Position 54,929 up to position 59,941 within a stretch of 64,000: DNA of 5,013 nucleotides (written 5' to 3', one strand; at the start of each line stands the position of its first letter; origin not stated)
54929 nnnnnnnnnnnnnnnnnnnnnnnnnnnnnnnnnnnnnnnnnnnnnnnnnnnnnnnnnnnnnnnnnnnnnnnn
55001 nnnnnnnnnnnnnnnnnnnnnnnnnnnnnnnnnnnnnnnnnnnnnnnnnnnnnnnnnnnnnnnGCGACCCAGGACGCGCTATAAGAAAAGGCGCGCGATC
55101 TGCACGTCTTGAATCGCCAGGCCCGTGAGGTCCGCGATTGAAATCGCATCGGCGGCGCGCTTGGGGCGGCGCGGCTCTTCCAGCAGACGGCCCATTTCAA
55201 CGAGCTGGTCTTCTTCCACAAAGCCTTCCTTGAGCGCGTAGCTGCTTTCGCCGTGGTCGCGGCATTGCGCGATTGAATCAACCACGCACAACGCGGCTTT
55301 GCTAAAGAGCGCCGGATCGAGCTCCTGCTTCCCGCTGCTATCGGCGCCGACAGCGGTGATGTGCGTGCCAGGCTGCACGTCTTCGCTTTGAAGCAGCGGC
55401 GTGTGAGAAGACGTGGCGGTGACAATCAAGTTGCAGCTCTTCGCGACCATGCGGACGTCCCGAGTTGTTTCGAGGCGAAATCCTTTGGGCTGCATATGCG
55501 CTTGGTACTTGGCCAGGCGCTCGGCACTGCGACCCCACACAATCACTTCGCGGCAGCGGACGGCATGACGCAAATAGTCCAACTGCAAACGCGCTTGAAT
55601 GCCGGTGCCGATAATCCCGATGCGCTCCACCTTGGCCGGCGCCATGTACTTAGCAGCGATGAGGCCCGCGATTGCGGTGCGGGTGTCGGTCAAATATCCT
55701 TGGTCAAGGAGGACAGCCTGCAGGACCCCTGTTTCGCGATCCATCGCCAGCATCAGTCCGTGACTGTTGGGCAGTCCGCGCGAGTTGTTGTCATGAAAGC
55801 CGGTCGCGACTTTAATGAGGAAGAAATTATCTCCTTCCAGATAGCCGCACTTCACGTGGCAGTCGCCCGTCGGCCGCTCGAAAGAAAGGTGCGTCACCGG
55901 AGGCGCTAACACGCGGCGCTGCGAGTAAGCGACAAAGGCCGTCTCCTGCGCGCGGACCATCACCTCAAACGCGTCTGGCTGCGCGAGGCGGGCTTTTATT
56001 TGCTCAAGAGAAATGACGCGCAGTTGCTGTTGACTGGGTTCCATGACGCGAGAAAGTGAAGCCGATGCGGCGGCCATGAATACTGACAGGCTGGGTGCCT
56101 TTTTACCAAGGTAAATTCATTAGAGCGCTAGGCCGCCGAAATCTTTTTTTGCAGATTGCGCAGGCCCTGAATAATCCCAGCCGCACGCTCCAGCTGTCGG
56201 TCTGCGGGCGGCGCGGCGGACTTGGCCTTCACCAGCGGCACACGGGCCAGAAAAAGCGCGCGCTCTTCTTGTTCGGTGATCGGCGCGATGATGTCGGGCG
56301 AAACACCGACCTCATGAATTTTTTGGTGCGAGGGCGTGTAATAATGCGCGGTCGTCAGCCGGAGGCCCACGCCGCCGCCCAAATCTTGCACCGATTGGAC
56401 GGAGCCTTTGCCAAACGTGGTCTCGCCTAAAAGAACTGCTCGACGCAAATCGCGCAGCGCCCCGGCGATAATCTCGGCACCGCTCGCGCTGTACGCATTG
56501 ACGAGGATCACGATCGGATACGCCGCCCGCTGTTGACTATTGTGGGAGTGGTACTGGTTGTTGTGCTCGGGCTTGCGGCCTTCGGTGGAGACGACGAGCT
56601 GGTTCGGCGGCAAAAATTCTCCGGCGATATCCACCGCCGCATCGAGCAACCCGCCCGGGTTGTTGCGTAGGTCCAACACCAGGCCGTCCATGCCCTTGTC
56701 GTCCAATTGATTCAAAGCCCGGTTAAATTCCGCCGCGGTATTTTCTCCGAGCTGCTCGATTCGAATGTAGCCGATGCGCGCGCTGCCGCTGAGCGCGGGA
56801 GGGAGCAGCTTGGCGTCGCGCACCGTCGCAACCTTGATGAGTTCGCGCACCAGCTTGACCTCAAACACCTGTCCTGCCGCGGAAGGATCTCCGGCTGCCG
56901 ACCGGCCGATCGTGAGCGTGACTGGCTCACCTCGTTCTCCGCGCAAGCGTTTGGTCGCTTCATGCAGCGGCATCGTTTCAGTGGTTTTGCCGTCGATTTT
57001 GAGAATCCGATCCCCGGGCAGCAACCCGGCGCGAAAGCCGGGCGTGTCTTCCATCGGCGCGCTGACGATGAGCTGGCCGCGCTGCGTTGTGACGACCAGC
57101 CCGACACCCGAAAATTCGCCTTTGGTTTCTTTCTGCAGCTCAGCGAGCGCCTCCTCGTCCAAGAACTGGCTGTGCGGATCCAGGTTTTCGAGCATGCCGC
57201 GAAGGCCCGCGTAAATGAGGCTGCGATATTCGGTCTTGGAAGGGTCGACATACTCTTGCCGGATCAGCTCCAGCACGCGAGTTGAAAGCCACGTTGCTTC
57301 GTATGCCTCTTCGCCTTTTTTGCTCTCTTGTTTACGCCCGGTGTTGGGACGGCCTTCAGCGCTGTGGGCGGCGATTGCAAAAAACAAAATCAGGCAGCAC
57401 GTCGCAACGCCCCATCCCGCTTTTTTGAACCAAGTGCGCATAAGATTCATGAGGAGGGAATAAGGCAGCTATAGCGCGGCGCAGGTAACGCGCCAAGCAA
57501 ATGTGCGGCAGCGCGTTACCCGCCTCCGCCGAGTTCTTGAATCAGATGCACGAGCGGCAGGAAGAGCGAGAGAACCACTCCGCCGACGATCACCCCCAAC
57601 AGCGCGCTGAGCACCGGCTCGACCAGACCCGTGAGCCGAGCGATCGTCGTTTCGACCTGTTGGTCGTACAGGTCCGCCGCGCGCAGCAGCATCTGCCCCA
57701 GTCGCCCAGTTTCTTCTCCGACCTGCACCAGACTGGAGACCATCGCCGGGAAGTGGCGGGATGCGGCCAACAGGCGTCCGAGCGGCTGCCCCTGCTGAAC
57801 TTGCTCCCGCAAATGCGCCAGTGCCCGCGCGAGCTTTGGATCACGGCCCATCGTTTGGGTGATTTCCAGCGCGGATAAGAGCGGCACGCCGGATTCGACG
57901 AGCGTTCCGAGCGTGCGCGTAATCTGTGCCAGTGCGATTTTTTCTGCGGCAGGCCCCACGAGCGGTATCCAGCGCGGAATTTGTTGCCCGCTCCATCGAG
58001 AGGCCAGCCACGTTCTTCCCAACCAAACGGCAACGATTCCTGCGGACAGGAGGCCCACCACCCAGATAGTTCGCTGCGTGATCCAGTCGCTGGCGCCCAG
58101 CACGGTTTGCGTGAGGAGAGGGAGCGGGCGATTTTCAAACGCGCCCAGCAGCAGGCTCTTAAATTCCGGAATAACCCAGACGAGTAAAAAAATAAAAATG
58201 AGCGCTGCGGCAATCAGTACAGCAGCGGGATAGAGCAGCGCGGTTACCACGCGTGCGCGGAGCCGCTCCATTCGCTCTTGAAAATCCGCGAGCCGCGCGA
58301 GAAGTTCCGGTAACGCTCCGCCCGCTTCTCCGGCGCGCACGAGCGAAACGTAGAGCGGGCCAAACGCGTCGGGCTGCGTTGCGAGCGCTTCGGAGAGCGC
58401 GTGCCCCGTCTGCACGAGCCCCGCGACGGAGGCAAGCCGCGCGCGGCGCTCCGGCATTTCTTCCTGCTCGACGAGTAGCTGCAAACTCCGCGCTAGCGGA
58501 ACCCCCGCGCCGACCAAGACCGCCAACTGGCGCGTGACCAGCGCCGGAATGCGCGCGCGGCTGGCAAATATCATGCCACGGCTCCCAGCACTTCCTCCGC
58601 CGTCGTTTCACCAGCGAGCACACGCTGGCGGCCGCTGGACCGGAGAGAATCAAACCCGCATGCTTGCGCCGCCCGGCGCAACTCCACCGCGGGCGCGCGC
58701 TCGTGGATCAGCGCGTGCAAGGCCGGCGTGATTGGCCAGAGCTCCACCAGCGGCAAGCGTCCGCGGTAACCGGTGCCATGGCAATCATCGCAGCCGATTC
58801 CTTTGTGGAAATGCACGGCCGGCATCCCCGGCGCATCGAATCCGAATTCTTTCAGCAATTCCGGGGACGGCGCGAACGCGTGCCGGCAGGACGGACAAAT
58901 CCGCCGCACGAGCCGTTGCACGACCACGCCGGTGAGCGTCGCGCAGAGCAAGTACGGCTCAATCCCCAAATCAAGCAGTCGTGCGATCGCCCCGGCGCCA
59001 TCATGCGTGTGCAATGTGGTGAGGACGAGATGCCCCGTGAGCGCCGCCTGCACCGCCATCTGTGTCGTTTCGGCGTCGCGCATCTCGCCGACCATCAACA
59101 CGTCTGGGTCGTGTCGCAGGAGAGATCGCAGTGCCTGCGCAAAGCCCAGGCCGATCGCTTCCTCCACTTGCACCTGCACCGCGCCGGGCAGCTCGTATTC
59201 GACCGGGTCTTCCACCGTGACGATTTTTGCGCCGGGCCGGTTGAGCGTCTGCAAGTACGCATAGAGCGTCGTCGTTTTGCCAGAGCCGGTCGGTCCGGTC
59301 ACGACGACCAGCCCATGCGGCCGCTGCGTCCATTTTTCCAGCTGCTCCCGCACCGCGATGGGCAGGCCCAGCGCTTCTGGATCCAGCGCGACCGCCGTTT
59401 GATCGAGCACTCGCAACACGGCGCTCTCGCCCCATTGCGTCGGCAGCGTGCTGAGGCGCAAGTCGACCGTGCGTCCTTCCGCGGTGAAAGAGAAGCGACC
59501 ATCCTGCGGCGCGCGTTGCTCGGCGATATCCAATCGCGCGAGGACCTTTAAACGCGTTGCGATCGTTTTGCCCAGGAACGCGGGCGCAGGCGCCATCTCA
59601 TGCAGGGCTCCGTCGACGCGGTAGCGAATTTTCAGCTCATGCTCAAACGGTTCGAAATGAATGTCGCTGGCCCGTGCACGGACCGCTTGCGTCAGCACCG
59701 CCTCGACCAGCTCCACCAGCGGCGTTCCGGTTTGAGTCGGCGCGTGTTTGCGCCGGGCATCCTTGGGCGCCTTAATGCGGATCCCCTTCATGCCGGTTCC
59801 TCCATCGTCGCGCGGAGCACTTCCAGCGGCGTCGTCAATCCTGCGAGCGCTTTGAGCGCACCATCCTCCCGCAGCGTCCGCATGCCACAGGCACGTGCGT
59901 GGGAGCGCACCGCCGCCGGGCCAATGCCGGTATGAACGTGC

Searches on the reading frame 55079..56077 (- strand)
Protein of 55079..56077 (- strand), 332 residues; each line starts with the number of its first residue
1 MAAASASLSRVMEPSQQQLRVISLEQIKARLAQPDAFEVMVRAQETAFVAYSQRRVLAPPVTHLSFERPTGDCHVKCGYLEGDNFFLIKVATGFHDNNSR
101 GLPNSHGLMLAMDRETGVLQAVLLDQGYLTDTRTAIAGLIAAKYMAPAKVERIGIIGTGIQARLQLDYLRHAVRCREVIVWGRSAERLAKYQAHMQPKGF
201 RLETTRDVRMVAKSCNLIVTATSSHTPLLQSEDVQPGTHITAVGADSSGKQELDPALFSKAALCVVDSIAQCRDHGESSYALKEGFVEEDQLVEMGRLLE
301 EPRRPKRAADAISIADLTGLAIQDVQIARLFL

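Call 15: search_protein_families(library=pfam, proteins=[window:55079-56077:-], max_evalue=0.01)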
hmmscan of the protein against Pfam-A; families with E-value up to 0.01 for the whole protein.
window:55079-56077:- (332 aa): 2 families
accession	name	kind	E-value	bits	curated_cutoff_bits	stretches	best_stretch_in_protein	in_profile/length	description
PF02423.21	OCD_Mu_crystall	-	5.8e-51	173.8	24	1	40-330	20-305/314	Ornithine cyclodeaminase/mu-crystallin family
PF01488.26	Shikimate_DH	-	8.3e-11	42.6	24.3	1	142-237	4-98/138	Shikimate / quinate 5-dehydrogenase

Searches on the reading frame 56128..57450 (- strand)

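Call 15: search_protein_families(library=pfam, proteins=[window:56128-57450:-], max_evalue=0.01)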
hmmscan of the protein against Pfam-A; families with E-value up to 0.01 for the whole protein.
window:56128-57450:- (440 aa): 4 families
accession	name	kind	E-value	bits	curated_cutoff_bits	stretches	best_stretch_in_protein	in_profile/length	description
PF03572.23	Peptidase_S41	-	5e-55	186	24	1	225-387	1-163/165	Peptidase family S41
PF17820.7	PDZ_6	-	7.6e-11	42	27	1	128-181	1-52/54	PDZ domain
PF00595.29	PDZ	-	2.8e-09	37.7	23.2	1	105-181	4-80/81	PDZ domain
PF13180.12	PDZ_2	-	3.5e-07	30.8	27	1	116-184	3-70/80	PDZ domain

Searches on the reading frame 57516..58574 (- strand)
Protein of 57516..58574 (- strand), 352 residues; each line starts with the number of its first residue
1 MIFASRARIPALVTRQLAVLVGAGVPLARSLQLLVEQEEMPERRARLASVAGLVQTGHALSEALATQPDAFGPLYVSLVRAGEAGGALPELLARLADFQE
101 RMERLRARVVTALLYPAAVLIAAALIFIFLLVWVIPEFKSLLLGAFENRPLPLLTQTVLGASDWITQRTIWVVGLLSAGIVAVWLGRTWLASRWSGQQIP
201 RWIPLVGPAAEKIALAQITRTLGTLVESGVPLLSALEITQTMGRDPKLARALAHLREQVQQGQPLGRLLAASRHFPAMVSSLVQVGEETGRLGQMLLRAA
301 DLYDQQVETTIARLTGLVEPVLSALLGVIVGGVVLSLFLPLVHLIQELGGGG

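Call 13: search_protein_families(library=pfam, proteins=[window:57516-58574:-], max_evalue=0.01)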
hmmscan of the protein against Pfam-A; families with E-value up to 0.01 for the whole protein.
window:57516-58574:- (352 aa): 1 family
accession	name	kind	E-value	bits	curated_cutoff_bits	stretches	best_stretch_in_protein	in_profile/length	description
PF00482.28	T2SSF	-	2e-58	196.3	25.2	2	14-136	2-125/125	Type II secretion system (T2SS), protein F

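Call 35: search_protein_families(library=ncbifam, proteins=[window:57516-58574:-], max_evalue=0.001)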
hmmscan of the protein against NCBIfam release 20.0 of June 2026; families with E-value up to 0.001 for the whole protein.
window:57516-58574:- (352 aa): 6 families
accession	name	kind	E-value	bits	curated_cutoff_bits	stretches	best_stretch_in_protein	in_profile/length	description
TIGR02120.1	GspF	equivalog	4.5e-85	286.3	424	1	11-346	66-399/401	type II secretion system inner membrane protein GspF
NF052607.1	T4PiliAsmPilCThrm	equivalog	2.5e-76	257.4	700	1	11-348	69-404/406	type IV pilus assembly protein PilC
NF052606.1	T4PiliAsmPilCMyx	equivalog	1.8e-71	241.2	700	1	12-345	84-415/419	type IV pilus assembly protein PilC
NF047826.1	T3SSXpsF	equivalog_domain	1.1e-69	235.1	650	1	12-349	70-405/405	type II secretion system protein XpsF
NF007861.0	PRK10573.1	equivalog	1.5e-69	235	401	1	11-349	62-399/401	protein transport protein HofC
NF041012.2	T4P_ComGB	equivalog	1.2e-31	110.3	240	1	14-346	7-332/332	competence type IV pilus assembly protein ComGB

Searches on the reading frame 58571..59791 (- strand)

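Call 15: search_protein_families(library=pfam, proteins=[window:58571-59791:-], max_evalue=0.01)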
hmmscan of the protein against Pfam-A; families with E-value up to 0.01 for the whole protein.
window:58571-59791:- (406 aa): 9 families
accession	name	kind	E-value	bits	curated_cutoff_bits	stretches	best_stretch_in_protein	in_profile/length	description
PF00437.27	T2SSE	-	1.5e-128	429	24.9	1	23-402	6-369/370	Type II/IV secretion system protein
PF25199.1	nSTAND_NTPase5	-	8.7e-06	26.1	34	1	148-198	29-81/145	Novel STAND NTPase 5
PF13401.12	AAA_22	-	1.3e-05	26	27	1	158-202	4-47/130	AAA domain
PF13191.12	AAA_16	-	1.4e-05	26.1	32.6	1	156-244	22-101/167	AAA ATPase domain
PF13604.12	AAA_30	-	0.00012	22.3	27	1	150-246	9-106/191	AAA domain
PF13555.12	AAA_29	-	0.00094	19.3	27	1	152-182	15-45/61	P-loop containing region of AAA domain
PF20720.3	nSTAND3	-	0.0031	17.7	27.2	1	159-198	17-56/155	Novel STAND NTPase 3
PF13245.12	AAA_19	-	0.0078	16.8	25.1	0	157-189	9-43/134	AAA domain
PF02492.25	cobW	-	0.0078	16.2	20.7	0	162-191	3-31/180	CobW/HypB/UreG, nucleotide-binding domain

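Call 51: search_protein_families(library=ncbifam, proteins=[window:58571-59791:-], max_evalue=1e-10)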
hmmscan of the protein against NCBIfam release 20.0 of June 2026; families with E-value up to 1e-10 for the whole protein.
window:58571-59791:- (406 aa): 15 families
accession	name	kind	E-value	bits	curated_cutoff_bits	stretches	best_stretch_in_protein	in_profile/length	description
TIGR02533.1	type_II_gspE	equivalog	5.3e-153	510.2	630.25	1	15-402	99-483/486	type II secretion system ATPase GspE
TIGR02538.1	type_IV_pilB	equivalog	5.9e-143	477.4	675.65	1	14-402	170-559/564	type IV-A pilus assembly ATPase PilB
NF053534.1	T4PilAsmATPsTfpB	equivalog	3.3e-125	418.7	850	1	23-405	199-582/584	type IV pilus assembly ATPase TfpB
NF007755.0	PRK10436.1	equivalog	1.9e-123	412.6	617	1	13-402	73-456/465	type II secretion system protein GspE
NF041000.1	ATPase_ComGA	equivalog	3e-79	265.8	300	1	31-296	2-266/267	competence type IV pilus ATPase ComGA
TIGR01420.1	pilT_fam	subfamily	2e-50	171.9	319.1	1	30-297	3-270/343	PilT/PilU family type 4a pilus ATPase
TIGR02525.1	plasmid_TraJ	equivalog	1.9e-26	92.9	368.3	1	156-275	146-272/372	plasmid transfer ATPase TraJ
TIGR02524.1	dot_icm_DotB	equivalog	1.3e-20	73.9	463.3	1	159-273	134-257/358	Dot/Icm type IV secretion system ATPase DotB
NF058587.1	archaellum_moto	equivalog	1.5e-17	63.6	550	1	162-274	278-395/527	archaellum flagellar ATPase motor FlaI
NF053672.1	bindosome_BasE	exception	6.7e-14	51.5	1000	1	163-285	274-402/512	bindosome assembly system ATPase subunit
TIGR02782.1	TrbB_P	equivalog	1.7e-13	50.5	304.55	1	161-275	138-255/303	P-type conjugative transfer ATPase TrbB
TIGR02788.1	VirB11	equivalog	6e-13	48.5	249.95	1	162-275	147-265/308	P-type DNA transfer ATPase VirB11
TIGR03819.1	heli_sec_ATPase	hypoth_equivalog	1.5e-12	47.4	373.15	1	76-277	98-302/340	TadA family conjugal transfer-associated ATPase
NF010407.0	PRK13833.1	subfamily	4e-11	42.9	499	1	162-277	147-264/323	conjugal transfer protein TrbB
NF010469.0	PRK13894.1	subfamily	4.5e-11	42.7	508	1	157-273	147-265/320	conjugal transfer ATPase TrbB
